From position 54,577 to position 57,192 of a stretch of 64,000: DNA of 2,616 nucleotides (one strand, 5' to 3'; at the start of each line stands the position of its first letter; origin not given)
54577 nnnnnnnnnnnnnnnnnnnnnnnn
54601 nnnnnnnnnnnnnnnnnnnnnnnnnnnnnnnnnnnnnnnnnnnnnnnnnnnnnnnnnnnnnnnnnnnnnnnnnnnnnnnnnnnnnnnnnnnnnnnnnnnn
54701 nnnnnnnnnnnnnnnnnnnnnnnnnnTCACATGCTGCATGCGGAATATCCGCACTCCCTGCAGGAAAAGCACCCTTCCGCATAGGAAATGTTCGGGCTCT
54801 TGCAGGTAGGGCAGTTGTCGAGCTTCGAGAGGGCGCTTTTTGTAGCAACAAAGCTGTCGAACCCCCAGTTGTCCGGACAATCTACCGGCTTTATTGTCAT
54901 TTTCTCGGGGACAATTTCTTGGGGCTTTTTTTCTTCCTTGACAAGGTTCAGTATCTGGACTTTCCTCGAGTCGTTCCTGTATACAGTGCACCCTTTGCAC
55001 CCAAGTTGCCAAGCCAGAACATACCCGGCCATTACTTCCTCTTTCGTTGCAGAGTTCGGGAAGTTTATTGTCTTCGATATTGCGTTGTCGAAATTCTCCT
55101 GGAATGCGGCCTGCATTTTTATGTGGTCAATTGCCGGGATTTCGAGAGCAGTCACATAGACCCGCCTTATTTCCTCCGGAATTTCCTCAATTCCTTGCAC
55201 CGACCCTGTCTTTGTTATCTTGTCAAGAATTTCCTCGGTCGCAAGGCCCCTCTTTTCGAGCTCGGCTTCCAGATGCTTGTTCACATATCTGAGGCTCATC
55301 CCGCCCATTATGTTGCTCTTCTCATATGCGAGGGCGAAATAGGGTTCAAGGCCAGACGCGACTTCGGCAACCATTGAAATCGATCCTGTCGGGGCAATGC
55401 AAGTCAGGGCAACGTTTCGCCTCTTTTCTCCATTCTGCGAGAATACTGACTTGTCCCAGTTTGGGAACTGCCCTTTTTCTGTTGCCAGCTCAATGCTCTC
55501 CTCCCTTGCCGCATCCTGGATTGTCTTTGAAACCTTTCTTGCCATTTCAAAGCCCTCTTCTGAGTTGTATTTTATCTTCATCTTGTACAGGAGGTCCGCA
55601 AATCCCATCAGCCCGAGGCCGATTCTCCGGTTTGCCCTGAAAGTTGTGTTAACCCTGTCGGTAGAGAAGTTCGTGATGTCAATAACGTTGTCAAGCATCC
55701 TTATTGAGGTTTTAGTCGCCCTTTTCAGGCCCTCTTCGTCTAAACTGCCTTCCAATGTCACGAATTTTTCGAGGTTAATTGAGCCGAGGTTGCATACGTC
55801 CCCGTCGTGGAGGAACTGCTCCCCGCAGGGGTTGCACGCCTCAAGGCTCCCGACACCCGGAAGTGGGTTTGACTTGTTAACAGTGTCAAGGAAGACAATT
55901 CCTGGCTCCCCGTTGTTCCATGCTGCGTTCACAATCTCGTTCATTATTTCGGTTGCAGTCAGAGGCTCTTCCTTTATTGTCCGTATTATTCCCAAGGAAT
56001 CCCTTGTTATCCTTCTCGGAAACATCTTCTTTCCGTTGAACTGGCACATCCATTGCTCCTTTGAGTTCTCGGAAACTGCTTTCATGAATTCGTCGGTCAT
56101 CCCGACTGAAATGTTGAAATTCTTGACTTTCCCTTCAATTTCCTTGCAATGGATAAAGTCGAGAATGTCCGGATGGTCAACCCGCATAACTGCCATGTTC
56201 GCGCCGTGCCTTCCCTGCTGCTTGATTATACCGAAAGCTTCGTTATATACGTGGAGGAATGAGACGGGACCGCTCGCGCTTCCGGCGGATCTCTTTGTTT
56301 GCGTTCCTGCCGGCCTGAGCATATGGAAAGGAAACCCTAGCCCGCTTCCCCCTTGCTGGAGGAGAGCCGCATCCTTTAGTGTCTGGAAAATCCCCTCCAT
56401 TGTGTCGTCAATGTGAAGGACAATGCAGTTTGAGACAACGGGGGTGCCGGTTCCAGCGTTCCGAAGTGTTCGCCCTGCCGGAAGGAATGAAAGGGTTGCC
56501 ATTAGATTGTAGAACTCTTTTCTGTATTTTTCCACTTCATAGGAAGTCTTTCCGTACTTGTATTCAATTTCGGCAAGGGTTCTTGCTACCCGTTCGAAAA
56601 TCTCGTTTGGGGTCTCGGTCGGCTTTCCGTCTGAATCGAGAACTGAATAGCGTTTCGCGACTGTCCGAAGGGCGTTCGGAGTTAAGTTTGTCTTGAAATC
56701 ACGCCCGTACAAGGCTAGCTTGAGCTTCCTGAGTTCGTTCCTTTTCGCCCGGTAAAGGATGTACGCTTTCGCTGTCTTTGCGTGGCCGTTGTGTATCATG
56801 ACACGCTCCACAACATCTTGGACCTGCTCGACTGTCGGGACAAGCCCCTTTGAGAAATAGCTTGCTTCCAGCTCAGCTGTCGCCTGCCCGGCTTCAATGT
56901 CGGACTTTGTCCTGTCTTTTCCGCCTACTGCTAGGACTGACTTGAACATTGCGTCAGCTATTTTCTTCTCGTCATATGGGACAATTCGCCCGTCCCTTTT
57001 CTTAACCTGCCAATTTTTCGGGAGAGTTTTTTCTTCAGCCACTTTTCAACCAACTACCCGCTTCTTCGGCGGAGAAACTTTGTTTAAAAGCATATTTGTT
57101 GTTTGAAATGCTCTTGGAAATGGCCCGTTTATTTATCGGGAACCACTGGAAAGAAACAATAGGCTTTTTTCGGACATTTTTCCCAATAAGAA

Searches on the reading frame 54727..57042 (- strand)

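Call 19: search_protein_families(library=pfam, max_evalue=0.001, proteins=[window:54727-57042:-])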
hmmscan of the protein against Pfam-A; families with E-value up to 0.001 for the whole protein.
window:54727-57042:- (771 aa): 3 families
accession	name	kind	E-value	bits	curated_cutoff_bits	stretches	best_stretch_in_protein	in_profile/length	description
PF02867.20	Ribonuc_red_lgC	-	7.4e-131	437.8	23.9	1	204-688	1-523/523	Ribonucleotide reductase, barrel domain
PF00317.26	Ribonuc_red_lgN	-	3.4e-20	72.3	28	1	119-200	2-76/77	Ribonucleotide reductase, all-alpha domain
PF03477.21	ATP-cone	-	1.3e-16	61.3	25.8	1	12-103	2-88/88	ATP cone domain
